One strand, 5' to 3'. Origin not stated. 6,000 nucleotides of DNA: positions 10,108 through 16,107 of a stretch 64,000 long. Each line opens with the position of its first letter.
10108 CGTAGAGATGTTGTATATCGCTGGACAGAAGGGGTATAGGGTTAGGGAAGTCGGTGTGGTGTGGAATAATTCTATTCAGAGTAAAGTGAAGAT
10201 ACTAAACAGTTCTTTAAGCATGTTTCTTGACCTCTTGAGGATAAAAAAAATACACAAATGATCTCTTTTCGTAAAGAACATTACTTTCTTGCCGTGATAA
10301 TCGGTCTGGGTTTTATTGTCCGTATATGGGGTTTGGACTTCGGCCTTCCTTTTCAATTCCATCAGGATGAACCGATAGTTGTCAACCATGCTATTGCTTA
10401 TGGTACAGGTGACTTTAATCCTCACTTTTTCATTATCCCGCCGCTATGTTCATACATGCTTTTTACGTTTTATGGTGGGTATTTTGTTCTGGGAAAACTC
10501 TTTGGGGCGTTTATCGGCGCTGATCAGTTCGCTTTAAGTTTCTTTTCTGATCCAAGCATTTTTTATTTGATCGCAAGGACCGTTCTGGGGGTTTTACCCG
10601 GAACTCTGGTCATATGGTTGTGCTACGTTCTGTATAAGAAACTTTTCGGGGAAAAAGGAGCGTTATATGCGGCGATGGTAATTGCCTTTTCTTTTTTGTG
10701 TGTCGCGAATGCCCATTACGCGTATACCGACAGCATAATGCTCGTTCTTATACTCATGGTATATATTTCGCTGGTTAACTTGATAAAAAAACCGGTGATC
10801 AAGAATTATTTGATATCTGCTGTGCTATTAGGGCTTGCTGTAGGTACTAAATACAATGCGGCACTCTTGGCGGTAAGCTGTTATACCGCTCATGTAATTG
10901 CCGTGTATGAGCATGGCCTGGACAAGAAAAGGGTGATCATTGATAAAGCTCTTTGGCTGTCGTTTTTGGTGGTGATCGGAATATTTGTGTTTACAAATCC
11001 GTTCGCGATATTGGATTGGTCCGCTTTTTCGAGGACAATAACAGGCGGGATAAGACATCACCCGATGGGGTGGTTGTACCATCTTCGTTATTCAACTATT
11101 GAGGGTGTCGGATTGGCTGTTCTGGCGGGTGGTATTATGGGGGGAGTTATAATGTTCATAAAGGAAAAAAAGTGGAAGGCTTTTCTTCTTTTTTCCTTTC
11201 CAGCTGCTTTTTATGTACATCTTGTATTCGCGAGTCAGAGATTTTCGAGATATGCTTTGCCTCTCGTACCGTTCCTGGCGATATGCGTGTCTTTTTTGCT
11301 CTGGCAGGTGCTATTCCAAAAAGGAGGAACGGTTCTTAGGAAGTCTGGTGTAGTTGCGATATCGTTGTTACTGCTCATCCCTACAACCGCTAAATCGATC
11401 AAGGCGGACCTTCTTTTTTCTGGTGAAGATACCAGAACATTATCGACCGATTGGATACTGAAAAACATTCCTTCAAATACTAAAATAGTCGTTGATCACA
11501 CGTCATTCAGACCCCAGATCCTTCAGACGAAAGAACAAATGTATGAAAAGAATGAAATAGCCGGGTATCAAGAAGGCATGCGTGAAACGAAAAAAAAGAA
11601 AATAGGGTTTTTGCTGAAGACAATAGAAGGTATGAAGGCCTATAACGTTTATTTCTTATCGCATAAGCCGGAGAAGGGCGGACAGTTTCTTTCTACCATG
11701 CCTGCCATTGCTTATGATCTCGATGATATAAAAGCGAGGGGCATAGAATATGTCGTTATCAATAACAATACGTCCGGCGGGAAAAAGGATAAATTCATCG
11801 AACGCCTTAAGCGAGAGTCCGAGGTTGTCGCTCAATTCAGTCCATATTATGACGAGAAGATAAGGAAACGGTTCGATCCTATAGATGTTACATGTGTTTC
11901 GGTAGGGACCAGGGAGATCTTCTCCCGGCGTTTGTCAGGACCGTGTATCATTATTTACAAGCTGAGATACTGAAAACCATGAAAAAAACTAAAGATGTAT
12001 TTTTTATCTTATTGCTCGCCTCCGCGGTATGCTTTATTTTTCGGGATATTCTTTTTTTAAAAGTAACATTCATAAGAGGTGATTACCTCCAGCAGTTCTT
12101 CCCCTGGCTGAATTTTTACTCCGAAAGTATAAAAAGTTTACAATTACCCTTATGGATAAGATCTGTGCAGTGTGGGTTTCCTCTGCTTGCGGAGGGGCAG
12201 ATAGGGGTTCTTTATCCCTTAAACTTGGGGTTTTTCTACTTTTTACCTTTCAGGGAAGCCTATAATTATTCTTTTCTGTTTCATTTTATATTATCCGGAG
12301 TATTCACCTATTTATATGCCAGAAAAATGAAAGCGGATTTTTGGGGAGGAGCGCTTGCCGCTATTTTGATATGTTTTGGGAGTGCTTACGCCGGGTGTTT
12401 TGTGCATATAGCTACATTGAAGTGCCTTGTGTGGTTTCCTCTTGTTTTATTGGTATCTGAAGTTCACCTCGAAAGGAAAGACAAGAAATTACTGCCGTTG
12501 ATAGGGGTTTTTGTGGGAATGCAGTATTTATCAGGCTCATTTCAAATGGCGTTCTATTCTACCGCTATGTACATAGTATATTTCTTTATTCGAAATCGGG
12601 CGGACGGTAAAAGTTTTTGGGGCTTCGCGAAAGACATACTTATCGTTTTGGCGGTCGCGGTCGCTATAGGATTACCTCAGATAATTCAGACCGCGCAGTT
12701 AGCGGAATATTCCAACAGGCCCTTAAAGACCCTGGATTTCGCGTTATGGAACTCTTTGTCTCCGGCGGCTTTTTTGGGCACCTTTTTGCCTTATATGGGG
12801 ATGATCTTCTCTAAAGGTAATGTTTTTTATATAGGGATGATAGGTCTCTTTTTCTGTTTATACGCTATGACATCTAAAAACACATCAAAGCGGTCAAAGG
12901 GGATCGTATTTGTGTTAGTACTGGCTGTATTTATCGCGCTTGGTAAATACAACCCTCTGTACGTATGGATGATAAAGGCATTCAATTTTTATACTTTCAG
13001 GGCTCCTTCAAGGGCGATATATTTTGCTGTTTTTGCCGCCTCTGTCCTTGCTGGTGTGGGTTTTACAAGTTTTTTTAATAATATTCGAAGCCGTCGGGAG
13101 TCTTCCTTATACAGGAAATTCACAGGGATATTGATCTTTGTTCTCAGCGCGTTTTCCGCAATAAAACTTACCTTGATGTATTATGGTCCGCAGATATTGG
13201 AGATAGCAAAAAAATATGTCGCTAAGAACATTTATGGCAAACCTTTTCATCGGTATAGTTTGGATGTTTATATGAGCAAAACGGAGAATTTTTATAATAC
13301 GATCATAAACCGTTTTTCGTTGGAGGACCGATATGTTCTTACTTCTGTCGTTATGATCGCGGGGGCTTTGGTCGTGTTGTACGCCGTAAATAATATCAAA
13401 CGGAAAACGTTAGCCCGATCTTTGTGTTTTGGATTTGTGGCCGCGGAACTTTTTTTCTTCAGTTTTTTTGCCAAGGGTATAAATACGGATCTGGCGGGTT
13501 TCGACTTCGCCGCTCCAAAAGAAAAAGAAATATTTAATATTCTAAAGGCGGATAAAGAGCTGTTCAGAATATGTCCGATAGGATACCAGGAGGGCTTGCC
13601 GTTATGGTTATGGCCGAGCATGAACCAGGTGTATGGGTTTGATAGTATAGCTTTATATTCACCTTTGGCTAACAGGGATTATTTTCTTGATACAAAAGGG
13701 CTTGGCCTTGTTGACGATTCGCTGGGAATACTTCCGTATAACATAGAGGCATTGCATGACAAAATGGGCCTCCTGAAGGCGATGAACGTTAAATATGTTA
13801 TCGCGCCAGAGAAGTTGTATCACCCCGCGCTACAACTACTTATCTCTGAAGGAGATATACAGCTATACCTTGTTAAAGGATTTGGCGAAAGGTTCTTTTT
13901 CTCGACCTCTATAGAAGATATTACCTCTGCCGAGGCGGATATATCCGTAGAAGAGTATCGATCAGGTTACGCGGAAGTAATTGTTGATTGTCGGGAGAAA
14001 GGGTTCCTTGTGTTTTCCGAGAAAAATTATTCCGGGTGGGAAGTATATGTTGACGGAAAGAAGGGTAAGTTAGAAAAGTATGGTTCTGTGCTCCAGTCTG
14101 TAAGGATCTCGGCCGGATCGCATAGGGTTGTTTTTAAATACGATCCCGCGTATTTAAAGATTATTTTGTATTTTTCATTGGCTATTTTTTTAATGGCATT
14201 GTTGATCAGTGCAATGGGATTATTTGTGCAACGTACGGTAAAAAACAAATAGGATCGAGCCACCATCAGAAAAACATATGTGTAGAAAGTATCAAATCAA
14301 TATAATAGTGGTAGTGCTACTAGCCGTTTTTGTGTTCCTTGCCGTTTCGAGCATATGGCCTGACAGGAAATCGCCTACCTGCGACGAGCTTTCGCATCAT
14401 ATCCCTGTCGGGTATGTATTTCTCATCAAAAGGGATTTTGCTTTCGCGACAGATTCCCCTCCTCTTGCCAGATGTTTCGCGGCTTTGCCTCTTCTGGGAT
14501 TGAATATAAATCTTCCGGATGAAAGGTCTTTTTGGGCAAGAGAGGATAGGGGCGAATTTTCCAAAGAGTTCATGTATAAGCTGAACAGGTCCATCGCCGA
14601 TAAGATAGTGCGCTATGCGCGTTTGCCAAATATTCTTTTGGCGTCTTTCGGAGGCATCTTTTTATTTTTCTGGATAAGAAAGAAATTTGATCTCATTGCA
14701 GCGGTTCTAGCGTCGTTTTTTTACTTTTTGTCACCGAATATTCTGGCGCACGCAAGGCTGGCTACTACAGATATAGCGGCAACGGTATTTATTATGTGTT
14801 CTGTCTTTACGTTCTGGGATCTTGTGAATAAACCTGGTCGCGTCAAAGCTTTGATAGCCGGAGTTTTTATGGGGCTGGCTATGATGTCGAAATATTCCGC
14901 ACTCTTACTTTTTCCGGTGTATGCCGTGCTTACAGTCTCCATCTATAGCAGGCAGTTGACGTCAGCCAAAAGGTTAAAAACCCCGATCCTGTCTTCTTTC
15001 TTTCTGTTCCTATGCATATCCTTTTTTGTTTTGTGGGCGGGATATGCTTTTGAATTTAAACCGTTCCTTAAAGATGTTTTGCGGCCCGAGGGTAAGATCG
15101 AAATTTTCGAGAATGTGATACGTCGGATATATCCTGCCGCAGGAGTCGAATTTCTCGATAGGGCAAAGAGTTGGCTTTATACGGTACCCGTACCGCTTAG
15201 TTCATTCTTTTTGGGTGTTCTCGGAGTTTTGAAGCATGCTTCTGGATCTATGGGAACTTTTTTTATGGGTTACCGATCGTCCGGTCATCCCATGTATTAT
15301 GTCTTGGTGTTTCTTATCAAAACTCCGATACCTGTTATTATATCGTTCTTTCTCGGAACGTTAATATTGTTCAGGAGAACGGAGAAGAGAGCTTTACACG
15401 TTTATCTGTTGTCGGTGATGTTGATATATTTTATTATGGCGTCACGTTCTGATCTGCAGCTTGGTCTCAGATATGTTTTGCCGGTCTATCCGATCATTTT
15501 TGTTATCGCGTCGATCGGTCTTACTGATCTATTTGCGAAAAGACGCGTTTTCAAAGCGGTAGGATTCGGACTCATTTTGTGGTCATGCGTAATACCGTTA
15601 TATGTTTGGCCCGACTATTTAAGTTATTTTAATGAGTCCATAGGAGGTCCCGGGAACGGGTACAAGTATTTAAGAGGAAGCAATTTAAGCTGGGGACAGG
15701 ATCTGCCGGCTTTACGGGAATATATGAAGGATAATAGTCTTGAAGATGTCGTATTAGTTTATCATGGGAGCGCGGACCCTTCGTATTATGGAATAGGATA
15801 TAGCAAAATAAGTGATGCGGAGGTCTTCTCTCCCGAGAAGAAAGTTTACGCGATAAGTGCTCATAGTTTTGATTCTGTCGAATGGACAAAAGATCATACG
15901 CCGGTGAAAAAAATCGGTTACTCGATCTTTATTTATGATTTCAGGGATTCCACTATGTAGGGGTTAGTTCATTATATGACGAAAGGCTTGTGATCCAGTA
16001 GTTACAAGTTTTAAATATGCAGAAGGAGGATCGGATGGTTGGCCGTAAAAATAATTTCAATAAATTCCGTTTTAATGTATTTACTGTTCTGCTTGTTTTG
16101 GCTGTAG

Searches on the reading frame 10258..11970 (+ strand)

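Call 76: search_protein_families(library=pfam, proteins=[window:10258-11970:+], max_evalue=0.0001)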
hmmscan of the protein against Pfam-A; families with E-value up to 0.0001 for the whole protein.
window:10258-11970:+ (571 aa): 1 family
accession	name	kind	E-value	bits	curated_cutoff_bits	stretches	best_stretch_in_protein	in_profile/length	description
PF13231.12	PMT_2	-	6.1e-11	43.2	26.1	1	111-241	28-151/160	Dolichyl-phosphate-mannose-protein mannosyltransferase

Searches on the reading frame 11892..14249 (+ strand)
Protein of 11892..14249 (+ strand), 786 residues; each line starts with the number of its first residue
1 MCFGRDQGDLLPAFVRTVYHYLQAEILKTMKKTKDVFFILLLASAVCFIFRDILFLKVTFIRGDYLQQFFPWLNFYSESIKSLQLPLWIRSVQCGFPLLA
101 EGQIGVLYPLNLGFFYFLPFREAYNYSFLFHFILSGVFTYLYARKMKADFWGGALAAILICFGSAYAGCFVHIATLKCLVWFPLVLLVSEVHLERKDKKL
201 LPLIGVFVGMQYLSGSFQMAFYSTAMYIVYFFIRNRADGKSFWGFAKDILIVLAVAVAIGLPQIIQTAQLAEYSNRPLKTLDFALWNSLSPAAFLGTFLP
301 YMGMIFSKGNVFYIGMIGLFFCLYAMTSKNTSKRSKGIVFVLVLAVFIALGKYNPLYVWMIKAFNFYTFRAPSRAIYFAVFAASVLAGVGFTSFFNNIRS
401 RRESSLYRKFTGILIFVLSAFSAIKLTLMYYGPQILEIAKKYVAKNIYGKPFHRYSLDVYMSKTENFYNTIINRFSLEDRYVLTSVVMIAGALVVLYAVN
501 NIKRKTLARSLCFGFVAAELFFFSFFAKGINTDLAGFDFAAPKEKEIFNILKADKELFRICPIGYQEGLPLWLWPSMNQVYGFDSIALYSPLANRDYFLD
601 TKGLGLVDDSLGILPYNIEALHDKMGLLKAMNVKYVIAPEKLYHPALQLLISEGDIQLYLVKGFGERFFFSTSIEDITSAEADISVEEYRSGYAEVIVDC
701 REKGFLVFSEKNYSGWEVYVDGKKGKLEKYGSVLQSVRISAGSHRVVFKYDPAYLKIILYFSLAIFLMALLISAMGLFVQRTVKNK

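Call 27: search_protein_families(library=pfam, proteins=[window:11892-14249:+], max_evalue=0.001)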
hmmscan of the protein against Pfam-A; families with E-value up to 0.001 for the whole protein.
window:11892-14249:+ (786 aa): 1 family
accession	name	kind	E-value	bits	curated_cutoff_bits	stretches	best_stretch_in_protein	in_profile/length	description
PF09586.16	YfhO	-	7.3e-12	44.9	28.5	1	681-759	753-832/835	Bacterial membrane protein YfhO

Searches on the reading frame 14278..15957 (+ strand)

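Call 27: search_protein_families(library=pfam, proteins=[window:14278-15957:+], max_evalue=0.001)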
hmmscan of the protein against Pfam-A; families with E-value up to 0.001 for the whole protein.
window:14278-15957:+ (560 aa): 2 families
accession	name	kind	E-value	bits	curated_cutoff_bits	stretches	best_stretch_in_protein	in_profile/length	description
PF13231.12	PMT_2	-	2.8e-11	44.3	26.1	1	105-253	15-160/160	Dolichyl-phosphate-mannose-protein mannosyltransferase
PF02366.24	PMT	-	1.8e-10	41.3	22.7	1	114-261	85-238/245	Dolichyl-phosphate-mannose-protein mannosyltransferase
